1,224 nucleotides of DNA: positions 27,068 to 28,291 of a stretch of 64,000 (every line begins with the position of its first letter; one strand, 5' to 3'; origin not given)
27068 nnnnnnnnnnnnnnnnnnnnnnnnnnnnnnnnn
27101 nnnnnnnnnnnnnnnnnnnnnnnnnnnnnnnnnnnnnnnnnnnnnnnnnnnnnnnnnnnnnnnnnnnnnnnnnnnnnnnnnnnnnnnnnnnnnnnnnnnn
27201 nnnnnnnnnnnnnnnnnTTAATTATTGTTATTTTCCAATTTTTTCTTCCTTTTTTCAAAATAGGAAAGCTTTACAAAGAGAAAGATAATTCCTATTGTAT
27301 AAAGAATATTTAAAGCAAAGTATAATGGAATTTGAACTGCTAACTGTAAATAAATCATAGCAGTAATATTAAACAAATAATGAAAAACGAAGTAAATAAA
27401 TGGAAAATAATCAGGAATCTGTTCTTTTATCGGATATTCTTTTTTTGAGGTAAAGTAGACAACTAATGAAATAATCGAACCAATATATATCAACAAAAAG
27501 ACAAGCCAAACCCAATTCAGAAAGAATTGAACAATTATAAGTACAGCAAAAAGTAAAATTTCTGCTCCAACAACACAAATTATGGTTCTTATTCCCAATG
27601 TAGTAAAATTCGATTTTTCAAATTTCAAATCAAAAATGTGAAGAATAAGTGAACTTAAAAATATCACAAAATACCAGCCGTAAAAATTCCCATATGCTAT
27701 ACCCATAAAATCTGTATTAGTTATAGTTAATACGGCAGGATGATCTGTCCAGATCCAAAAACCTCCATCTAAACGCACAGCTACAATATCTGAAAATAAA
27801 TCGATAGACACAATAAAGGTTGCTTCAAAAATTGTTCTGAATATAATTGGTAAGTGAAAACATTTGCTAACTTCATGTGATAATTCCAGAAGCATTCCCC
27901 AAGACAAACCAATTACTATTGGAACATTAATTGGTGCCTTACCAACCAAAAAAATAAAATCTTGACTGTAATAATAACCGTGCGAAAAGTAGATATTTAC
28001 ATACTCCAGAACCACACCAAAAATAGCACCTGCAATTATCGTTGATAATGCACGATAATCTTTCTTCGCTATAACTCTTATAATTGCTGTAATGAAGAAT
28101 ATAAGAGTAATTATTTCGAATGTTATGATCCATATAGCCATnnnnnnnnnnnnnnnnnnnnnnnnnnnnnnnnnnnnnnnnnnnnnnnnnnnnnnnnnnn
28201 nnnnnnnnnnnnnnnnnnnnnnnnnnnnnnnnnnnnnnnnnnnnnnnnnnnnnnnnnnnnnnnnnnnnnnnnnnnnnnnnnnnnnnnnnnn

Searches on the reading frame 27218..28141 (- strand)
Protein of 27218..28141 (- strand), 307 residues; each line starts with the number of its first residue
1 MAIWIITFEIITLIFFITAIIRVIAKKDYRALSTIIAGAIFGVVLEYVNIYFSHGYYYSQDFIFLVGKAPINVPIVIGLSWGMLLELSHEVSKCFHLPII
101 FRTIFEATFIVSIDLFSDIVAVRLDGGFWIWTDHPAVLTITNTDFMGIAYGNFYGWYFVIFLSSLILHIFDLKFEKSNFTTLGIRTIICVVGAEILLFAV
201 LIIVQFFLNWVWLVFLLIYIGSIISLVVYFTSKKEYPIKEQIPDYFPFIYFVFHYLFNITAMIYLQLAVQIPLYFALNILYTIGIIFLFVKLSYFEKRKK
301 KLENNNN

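Call 3: search_protein_families(library=pfam, proteins=[window:27218-28141:-], max_evalue=0.01)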
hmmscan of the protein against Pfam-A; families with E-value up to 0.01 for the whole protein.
window:27218-28141:- (307 aa): 0 families

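Call 4: search_protein_families(library=ncbifam, proteins=[window:27218-28141:-], max_evalue=0.01)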
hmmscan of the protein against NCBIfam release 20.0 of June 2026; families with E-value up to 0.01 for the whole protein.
window:27218-28141:- (307 aa): 0 families

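Call 54: search_protein_families(library=pfam, proteins=[window:27218-28141:-], max_evalue=10)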
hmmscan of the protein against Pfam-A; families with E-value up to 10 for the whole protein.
window:27218-28141:- (307 aa): 1 family
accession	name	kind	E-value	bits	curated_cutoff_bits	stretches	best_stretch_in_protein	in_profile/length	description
PF19885.4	DUF6358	-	0.067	13.9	28.4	1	274-291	4-21/61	Family of unknown function (DUF6358)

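Call 55: search_solved_structures(query=window:27218-28141:-, max_evalue=10)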
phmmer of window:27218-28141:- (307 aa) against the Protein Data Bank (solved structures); distinct sequences matched with E-value up to 10: 0.

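Call 56: find_homologous_proteins(query=window:27218-28141:-, max_evalue=0.001)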
Query window:27218-28141:- (307 aa): 26 proteins with E <= 0.001 among 2191 candidates.
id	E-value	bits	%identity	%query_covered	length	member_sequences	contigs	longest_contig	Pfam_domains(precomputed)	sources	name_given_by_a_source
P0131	1.3e-191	654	100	100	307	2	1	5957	-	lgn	-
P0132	1.0e-173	595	87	100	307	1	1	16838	-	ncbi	ncbi:hypothetical protein [Candidatus Harpocratesius sp.]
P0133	6.9e-132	458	69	93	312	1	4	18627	PF04240.18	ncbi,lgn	-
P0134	3.2e-131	456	71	98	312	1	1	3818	-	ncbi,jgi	ncbi:MAG: hypothetical protein ACTSRK_20180 [Promethearchaeota archaeon]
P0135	9.1e-122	424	65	98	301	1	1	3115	-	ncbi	-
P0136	1.0e-121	424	66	100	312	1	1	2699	-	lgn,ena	-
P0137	1.9e-121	423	67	98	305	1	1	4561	-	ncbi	-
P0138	1.4e-119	417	65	97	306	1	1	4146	-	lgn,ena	-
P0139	1.7e-119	417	63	99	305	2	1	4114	-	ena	-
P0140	1.7e-101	358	55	99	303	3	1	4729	PF04240.18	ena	-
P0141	4.2e-84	301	51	93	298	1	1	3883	-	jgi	jgi:hypothetical protein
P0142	1.4e-78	283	48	97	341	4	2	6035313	-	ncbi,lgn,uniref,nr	ncbi:hypothetical protein NEF87_001743 [Candidatus Lokiarchaeum ossiferum]|uniref:Carotenoid biosynt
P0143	2.9e-77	278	48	90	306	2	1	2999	PF04240.18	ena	-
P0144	4.0e-77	278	48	95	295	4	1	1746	PF04240.18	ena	-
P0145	1.3e-76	276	47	95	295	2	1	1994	PF04240.18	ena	-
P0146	2.4e-76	275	47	97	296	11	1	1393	PF04240.18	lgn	-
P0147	2.7e-74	269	46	95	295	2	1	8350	PF04240.18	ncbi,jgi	ncbi:MAG: carotenoid biosynthesis protein [Promethearchaeota archaeon]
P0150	4.5e-60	222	44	90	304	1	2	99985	-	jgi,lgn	jgi:hypothetical protein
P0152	2.5e-59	219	41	91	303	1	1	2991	PF04240.18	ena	-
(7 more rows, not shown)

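Call 57: find_encoding_contigs(protein=P0142, flank=8000, max_places=1)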
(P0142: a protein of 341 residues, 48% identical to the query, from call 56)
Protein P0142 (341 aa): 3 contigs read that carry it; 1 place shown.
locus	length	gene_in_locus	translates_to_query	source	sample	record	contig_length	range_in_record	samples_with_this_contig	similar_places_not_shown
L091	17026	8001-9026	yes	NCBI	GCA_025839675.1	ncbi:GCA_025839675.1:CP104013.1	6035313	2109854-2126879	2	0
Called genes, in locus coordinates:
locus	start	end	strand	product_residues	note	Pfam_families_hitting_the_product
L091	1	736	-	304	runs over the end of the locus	-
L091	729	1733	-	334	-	-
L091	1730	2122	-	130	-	PF03551:PadR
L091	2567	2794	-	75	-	-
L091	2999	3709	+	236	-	-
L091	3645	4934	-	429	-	-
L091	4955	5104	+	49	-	-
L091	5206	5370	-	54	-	-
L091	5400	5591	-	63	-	-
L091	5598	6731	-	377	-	PF01145:Band_7, PF15975:Flot (faint)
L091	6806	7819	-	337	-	-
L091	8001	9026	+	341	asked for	-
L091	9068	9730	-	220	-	PF05719:GPP34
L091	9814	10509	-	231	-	PF05719:GPP34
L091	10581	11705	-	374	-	-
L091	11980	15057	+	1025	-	PF02687:FtsX (weak)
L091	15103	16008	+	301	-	PF01637:ATPase_2 (weak), PF02463:SMC_N (faint), PF00005:ABC_tran, PF13304:AAA_21 (faint)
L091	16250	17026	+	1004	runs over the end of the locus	PF02687:FtsX (weak)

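Call 58: find_encoding_contigs(protein=P0132, flank=8000, max_places=1)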
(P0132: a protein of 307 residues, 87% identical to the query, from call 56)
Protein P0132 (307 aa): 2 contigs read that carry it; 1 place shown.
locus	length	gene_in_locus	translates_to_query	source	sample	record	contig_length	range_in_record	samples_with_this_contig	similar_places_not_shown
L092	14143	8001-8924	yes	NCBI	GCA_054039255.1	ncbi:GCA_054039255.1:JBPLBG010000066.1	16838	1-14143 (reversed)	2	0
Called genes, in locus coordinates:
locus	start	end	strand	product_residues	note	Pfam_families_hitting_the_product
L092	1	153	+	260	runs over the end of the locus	PF01609:DDE_Tnp_1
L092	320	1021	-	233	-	-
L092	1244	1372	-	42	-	-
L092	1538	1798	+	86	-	-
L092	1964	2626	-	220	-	PF04157:EAP30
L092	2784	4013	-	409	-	PF01145:Band_7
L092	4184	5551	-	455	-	PF13506:Glyco_transf_21, PF13641:Glyco_tranf_2_3, PF00535:Glycos_transf_2, PF13632:Glyco_trans_2_3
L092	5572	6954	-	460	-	PF13506:Glyco_transf_21, PF13641:Glyco_tranf_2_3, PF00535:Glycos_transf_2, PF13632:Glyco_trans_2_3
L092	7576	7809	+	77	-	-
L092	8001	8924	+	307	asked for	-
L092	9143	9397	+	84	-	PF04014:MazE_antitoxin (weak)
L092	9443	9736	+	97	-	PF02452:PemK_toxin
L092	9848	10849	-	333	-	PF01926:MMR_HSR1, PF02421:FeoB_N, PF16897:MMR_HSR1_Xtn, PF02824:TGS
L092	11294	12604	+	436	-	PF00464:SHMT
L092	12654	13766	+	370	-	PF01555:N6_N4_Mtase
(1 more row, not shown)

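Call 59: find_encoding_contigs(protein=P0150, flank=8000, max_places=1)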
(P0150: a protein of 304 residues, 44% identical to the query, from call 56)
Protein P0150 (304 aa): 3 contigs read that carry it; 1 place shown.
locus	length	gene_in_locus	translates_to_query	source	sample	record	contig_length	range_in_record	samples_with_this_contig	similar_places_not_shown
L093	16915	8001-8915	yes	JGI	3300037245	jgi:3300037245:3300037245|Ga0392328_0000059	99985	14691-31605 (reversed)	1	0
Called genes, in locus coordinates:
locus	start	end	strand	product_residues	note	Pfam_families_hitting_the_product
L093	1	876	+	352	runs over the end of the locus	-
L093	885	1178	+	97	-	-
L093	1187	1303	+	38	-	-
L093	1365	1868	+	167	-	-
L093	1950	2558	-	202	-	-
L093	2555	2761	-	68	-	-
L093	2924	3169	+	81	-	-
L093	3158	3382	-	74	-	-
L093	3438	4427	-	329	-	PF00589:Phage_integrase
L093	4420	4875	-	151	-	-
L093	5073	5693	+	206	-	PF01380:SIS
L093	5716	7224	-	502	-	PF01546:Peptidase_M20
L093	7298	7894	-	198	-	PF01694:Rhomboid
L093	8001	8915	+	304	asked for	-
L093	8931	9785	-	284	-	PF02518:HATPase_c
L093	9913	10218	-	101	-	-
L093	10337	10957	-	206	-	PF00702:Hydrolase (faint), PF06888:Put_Phosphatase (faint), PF12710:HAD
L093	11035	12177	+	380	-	PF04055:Radical_SAM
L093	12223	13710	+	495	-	PF01565:FAD_binding_4, PF02913:FAD-oxidase_C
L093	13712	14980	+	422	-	PF02754:CCG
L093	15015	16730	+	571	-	PF01266:DAO, PF16901:DAO_C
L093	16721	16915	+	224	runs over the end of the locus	-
